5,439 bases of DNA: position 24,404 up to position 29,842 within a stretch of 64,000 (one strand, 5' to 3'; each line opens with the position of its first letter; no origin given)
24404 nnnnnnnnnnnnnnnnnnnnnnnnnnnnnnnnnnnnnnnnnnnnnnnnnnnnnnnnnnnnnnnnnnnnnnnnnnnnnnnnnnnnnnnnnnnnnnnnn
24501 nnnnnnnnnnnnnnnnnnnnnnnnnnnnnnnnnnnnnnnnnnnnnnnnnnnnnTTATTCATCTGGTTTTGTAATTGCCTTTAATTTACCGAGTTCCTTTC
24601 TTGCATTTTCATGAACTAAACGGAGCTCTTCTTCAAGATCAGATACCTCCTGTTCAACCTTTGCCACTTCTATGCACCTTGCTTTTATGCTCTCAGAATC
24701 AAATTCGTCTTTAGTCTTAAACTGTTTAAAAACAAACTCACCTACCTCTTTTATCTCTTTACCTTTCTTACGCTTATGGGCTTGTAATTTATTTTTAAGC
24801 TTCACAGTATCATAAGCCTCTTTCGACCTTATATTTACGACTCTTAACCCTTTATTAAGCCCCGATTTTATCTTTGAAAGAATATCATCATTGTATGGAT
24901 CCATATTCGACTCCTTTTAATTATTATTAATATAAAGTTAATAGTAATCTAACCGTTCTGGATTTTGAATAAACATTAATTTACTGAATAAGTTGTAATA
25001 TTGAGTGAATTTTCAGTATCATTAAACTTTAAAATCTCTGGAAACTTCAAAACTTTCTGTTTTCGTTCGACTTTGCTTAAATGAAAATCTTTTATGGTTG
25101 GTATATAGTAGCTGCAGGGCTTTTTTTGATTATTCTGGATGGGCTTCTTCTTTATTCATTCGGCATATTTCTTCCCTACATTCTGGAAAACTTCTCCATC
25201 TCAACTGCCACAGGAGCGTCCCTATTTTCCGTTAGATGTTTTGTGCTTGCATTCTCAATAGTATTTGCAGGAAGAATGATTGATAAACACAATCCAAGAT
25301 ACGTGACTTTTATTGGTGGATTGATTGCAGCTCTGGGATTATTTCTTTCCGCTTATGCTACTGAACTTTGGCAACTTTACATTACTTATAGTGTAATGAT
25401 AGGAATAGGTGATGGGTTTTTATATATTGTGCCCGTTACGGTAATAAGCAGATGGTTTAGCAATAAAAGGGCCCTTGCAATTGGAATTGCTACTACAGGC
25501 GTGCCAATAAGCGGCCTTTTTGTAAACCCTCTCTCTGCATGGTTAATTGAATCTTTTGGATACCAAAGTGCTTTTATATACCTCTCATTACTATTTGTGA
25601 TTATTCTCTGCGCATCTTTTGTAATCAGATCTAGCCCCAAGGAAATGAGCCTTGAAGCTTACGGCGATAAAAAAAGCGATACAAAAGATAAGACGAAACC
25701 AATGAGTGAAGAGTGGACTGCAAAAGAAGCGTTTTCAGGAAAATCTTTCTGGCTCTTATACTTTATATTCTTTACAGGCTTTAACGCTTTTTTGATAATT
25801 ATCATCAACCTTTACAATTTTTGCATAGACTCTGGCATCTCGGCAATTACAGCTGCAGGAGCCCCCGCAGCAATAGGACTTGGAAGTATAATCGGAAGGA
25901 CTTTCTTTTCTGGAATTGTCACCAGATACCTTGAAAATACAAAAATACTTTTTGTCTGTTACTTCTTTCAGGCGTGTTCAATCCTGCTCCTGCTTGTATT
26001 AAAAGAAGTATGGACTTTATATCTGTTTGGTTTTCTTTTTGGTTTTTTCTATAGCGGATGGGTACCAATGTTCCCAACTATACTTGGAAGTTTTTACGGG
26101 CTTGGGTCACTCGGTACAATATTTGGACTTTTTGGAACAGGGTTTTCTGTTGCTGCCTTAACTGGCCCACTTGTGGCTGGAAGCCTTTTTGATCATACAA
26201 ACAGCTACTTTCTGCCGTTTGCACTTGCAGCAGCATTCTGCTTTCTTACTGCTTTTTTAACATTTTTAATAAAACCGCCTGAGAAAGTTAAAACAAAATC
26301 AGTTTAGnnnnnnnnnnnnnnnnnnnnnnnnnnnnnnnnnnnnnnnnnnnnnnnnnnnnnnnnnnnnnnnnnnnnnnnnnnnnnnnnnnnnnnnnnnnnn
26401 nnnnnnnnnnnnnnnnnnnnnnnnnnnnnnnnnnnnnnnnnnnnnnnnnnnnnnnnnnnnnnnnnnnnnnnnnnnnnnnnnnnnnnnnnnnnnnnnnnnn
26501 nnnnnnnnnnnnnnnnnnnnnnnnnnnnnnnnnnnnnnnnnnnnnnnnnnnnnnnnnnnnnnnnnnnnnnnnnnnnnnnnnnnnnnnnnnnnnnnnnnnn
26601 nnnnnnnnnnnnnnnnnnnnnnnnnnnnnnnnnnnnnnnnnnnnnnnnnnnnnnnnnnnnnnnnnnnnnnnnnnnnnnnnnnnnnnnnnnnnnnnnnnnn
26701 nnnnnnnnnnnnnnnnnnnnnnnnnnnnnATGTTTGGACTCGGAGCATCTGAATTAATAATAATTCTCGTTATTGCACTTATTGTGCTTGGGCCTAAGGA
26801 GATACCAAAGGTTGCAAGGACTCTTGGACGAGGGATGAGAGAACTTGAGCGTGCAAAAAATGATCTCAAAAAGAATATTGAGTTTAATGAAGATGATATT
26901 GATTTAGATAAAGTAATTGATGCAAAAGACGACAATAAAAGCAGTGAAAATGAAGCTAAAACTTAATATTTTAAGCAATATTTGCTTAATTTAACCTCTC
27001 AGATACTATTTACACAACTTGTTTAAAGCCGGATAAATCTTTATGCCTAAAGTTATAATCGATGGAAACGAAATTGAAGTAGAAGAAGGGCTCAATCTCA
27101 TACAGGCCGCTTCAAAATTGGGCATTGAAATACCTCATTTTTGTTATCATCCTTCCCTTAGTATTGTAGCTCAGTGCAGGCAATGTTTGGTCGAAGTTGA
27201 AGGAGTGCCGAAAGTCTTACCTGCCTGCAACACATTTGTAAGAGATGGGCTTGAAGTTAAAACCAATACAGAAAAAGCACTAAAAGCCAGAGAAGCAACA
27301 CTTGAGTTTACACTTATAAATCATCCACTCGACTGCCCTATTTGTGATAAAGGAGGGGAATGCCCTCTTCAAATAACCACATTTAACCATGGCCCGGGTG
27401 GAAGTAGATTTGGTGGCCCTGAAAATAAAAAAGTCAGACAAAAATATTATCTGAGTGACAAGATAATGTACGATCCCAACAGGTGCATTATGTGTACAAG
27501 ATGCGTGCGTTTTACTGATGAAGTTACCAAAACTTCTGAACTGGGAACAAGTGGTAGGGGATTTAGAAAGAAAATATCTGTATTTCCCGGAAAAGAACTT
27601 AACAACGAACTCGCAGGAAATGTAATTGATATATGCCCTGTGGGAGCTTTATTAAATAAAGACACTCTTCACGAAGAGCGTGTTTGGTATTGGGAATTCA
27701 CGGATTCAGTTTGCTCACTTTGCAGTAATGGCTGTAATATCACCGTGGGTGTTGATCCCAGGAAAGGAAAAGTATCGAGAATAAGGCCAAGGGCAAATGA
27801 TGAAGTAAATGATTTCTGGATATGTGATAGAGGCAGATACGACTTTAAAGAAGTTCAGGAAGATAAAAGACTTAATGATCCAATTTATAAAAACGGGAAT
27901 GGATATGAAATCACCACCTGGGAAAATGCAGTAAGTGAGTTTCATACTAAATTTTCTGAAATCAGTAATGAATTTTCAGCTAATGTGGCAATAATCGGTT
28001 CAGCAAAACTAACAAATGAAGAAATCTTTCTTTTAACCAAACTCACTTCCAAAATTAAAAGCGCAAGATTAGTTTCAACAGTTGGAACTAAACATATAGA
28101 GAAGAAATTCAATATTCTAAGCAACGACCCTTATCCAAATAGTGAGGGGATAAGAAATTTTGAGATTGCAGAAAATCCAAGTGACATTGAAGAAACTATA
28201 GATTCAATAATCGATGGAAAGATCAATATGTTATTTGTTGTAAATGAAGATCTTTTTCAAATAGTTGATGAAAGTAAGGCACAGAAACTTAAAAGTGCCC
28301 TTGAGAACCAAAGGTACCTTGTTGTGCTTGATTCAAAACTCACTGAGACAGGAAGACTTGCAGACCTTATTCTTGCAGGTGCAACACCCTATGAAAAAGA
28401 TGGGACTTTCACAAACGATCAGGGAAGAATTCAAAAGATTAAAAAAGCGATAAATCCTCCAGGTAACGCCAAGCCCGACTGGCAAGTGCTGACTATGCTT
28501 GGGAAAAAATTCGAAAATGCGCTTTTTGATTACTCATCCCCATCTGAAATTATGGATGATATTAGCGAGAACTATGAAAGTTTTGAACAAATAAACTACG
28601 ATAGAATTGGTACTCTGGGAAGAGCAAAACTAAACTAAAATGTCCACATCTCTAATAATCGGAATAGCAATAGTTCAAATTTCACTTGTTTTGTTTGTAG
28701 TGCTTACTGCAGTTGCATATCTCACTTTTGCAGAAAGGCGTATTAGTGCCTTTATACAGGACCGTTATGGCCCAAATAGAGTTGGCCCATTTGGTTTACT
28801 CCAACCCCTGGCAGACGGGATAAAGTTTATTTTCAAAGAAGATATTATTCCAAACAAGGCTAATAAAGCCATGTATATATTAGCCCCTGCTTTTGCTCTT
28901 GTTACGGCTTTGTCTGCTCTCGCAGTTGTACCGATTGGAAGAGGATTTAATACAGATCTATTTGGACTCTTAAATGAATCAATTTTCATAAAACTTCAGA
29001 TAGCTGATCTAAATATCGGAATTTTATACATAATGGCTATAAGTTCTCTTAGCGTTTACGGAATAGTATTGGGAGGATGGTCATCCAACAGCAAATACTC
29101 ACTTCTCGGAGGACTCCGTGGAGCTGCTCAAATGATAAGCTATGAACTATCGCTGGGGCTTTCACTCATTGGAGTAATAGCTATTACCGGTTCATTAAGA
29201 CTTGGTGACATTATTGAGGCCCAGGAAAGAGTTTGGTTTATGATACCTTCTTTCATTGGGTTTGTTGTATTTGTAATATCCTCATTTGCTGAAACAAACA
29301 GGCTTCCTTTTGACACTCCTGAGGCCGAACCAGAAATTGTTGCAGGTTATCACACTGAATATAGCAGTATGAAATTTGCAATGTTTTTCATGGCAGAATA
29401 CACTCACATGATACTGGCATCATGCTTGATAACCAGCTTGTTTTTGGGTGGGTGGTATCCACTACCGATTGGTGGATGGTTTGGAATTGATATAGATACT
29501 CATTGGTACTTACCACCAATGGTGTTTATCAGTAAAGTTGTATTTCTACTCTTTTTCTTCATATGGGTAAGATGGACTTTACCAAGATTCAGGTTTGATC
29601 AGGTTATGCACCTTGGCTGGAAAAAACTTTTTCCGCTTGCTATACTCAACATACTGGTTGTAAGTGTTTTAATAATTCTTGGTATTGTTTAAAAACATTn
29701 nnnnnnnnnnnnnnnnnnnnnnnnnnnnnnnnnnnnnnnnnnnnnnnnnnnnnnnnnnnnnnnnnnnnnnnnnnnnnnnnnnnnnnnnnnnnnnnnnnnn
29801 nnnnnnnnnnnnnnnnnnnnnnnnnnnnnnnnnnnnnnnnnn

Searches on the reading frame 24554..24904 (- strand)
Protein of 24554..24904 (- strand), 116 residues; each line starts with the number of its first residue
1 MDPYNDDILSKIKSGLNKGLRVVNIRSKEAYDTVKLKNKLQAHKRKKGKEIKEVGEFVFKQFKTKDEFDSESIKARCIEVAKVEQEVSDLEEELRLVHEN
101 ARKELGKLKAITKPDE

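Call 6: search_protein_families(library=pfam, proteins=[window:24554-24904:-], max_evalue=0.01)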
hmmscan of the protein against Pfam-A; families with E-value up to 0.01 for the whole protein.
window:24554-24904:- (116 aa): 1 family
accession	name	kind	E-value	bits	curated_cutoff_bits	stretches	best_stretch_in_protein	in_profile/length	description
PF11923.13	NFACT-C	-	0.0013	19.1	25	1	31-84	34-87/104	NFACT protein C-terminal domain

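Call 11: search_protein_families(library=ncbifam, proteins=[window:24554-24904:-], max_evalue=0.01)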
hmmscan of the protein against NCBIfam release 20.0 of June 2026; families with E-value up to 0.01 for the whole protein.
window:24554-24904:- (116 aa): 0 families

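Call 51: search_protein_families(library=pfam, proteins=[L002:9059-9988:+], max_evalue=10)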
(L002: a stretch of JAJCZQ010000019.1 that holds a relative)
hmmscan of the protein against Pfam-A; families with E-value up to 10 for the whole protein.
L002:9059-9988:+ (310 aa): 1 family
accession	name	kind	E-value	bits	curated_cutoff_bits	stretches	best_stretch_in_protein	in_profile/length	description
PF08280.17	HTH_Mga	-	0.018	15.5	23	1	249-274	34-59/59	M protein trans-acting positive regulator (MGA) HTH domain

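Call 62: search_protein_families(library=pfam, proteins=[L003:6045-6944:+], max_evalue=1)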
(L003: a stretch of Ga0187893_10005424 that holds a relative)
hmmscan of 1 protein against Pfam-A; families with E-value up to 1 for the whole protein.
L003:6045-6944:+ (300 aa): 1 family
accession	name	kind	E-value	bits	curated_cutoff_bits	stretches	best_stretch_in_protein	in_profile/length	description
PF01582.25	TIR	-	0.087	13.1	21.3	1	17-78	2-63/179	TIR domain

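Call 78: search_protein_families(library=padloc, proteins=[L002:9059-9463:+, L003:6045-6449:+, window:24554-24904:-], max_evalue=1)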
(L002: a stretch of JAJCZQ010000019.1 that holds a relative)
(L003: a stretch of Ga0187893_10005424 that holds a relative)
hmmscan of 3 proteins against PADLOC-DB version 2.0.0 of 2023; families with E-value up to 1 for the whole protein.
L002:9059-9463:+ (135 aa): 0 families

L003:6045-6449:+ (135 aa): 0 families

window:24554-24904:- (116 aa): 0 families

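Call 79: search_protein_families(library=ncbifam, proteins=[L003:6045-6449:+, L002:9059-9463:+], max_evalue=1)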
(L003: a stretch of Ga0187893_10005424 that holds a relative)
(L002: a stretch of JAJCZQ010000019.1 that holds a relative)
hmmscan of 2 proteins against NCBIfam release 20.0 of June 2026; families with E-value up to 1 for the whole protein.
L003:6045-6449:+ (135 aa): 0 families

L002:9059-9463:+ (135 aa): 1 family
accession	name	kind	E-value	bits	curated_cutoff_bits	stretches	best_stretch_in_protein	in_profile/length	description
NF040962.1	near_HgcAB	equivalog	0.024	14.5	70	1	9-48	25-67/70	HgcAB-associated protein HgcC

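Call 99: search_solved_structures(query=A4, max_evalue=1)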
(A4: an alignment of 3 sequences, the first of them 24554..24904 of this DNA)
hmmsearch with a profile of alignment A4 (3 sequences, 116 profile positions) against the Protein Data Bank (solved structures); distinct sequences matched with E-value up to 1: 6.
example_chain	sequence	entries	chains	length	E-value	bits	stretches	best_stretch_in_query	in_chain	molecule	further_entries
5myj_AU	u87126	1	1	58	0.25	14.7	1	3-49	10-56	30S ribosomal protein S21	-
5nd8_u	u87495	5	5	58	0.3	14.5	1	5-47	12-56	30S ribosomal protein S21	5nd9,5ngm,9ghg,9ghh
6h48_A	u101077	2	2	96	0.35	14.3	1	45-99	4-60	Orf20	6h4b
6rlo_I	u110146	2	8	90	0.62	13.5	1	46-91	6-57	CD9 antigen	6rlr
6z1v_A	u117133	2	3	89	0.68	13.4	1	47-91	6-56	CD9 antigen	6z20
3knw_A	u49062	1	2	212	0.88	13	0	14-105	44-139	Putative transcriptional regulator (TetR/AcrR family)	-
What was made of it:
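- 24554..24904 (-): Upstream 116-aa basic, helical protein gene; syntenic, but lies 5' of the riboswitch and its promoter. It has no significant family or PDB match (calls 6, 11, 99).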

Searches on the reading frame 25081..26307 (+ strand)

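Call 6: search_protein_families(library=pfam, proteins=[window:25081-26307:+], max_evalue=0.01)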
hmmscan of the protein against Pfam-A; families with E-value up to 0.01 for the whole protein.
window:25081-26307:+ (408 aa): 1 family
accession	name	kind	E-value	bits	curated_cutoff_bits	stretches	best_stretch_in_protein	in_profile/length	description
PF07690.21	MFS_1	-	1.1e-45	156.5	33.4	2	14-306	2-287/347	Major Facilitator Superfamily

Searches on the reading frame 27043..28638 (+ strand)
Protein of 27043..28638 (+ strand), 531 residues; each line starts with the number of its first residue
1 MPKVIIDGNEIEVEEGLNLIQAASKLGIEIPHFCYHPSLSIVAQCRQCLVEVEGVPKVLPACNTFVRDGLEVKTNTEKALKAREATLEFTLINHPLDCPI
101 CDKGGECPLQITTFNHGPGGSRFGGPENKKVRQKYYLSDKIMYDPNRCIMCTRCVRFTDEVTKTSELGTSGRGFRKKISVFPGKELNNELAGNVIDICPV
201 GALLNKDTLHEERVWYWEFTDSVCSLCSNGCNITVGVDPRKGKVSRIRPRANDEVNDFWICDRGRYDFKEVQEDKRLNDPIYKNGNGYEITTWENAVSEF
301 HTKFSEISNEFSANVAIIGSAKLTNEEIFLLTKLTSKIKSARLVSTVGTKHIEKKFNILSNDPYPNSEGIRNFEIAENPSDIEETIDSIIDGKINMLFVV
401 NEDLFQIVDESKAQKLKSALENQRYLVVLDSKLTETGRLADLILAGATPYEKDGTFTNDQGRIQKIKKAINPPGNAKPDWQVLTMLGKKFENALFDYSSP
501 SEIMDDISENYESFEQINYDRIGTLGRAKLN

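Call 6: search_protein_families(library=pfam, proteins=[window:27043-28638:+], max_evalue=0.01)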
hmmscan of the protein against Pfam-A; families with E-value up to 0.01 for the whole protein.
window:27043-28638:+ (531 aa): 7 families
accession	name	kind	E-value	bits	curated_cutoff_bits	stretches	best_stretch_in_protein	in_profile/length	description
PF00384.28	Molybdopterin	-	2.8e-28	99.4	24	2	378-488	243-352/353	Molybdopterin oxidoreductase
PF22117.2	Fer4_Nqo3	-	4.2e-25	88.1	27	1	140-203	3-66/67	NADH-quinone oxidoreductase subunit 3, ferredoxin-like domain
PF13510.11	Fer2_4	-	4.8e-19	68.6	22.8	1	5-76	7-81/82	2Fe-2S iron-sulfur cluster binding domain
PF10588.14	NADH-G_4Fe-4S_3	-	4.4e-13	49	27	1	83-119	1-37/40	NADH-ubiquinone oxidoreductase-G iron-sulfur binding region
PF04879.21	Molybdop_Fe4S4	-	3e-09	37.1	22.7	1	218-266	2-48/55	Molybdopterin oxidoreductase Fe4S4 domain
PF22151.2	Fer4_NDSU1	-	7e-09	35.5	23.8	1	220-266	4-48/51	NADH-ubiquinone oxidoreductase NDSU1/NuoG-like, 4Fe-4S domain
PF00111.32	Fer2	-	4.1e-07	30.3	21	1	7-53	4-48/77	2Fe-2S iron-sulfur cluster binding domain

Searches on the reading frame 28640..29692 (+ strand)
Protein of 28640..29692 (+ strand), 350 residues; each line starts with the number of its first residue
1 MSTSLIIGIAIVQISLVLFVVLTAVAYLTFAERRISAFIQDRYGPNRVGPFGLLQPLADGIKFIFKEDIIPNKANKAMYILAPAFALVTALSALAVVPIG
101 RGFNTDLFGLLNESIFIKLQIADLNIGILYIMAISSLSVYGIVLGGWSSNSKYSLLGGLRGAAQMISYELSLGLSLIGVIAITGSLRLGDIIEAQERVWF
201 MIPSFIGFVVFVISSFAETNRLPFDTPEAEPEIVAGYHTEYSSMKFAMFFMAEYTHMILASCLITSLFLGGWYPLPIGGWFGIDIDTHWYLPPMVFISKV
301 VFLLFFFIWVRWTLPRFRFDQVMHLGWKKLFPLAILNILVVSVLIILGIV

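Call 6: search_protein_families(library=pfam, proteins=[window:28640-29692:+], max_evalue=0.01)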
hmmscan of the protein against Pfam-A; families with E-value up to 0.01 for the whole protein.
window:28640-29692:+ (350 aa): 1 family
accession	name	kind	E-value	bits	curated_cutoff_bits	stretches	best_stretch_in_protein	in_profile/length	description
PF00146.26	NADHdh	-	2.4e-125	418.3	27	1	13-341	2-297/298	NADH dehydrogenase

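Call 51: search_protein_families(library=pfam, proteins=[L002:9059-9988:+], max_evalue=10)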
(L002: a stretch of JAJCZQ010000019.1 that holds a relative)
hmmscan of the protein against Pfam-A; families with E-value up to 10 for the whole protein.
L002:9059-9988:+ (310 aa): 1 family
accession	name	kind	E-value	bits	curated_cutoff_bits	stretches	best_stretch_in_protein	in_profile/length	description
PF08280.17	HTH_Mga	-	0.018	15.5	23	1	249-274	34-59/59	M protein trans-acting positive regulator (MGA) HTH domain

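Call 62: search_protein_families(library=pfam, proteins=[L003:6045-6944:+], max_evalue=1)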
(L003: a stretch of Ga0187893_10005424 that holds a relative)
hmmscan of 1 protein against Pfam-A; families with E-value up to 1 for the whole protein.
L003:6045-6944:+ (300 aa): 1 family
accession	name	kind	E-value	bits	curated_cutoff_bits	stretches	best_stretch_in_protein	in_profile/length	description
PF01582.25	TIR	-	0.087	13.1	21.3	1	17-78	2-63/179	TIR domain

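Call 78: search_protein_families(library=padloc, proteins=[L002:9059-9463:+, L003:6045-6449:+], max_evalue=1)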
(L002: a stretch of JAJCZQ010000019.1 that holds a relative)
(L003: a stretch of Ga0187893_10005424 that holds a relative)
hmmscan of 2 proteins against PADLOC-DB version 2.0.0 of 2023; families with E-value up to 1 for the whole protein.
L002:9059-9463:+ (135 aa): 0 families

L003:6045-6449:+ (135 aa): 0 families

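Call 79: search_protein_families(library=ncbifam, proteins=[L003:6045-6449:+, L002:9059-9463:+], max_evalue=1)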
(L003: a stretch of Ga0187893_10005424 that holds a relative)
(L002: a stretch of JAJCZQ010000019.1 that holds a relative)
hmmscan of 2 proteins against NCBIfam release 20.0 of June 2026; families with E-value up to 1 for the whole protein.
L003:6045-6449:+ (135 aa): 0 families

L002:9059-9463:+ (135 aa): 1 family
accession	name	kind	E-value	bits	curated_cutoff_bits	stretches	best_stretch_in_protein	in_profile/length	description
NF040962.1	near_HgcAB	equivalog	0.024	14.5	70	1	9-48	25-67/70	HgcAB-associated protein HgcC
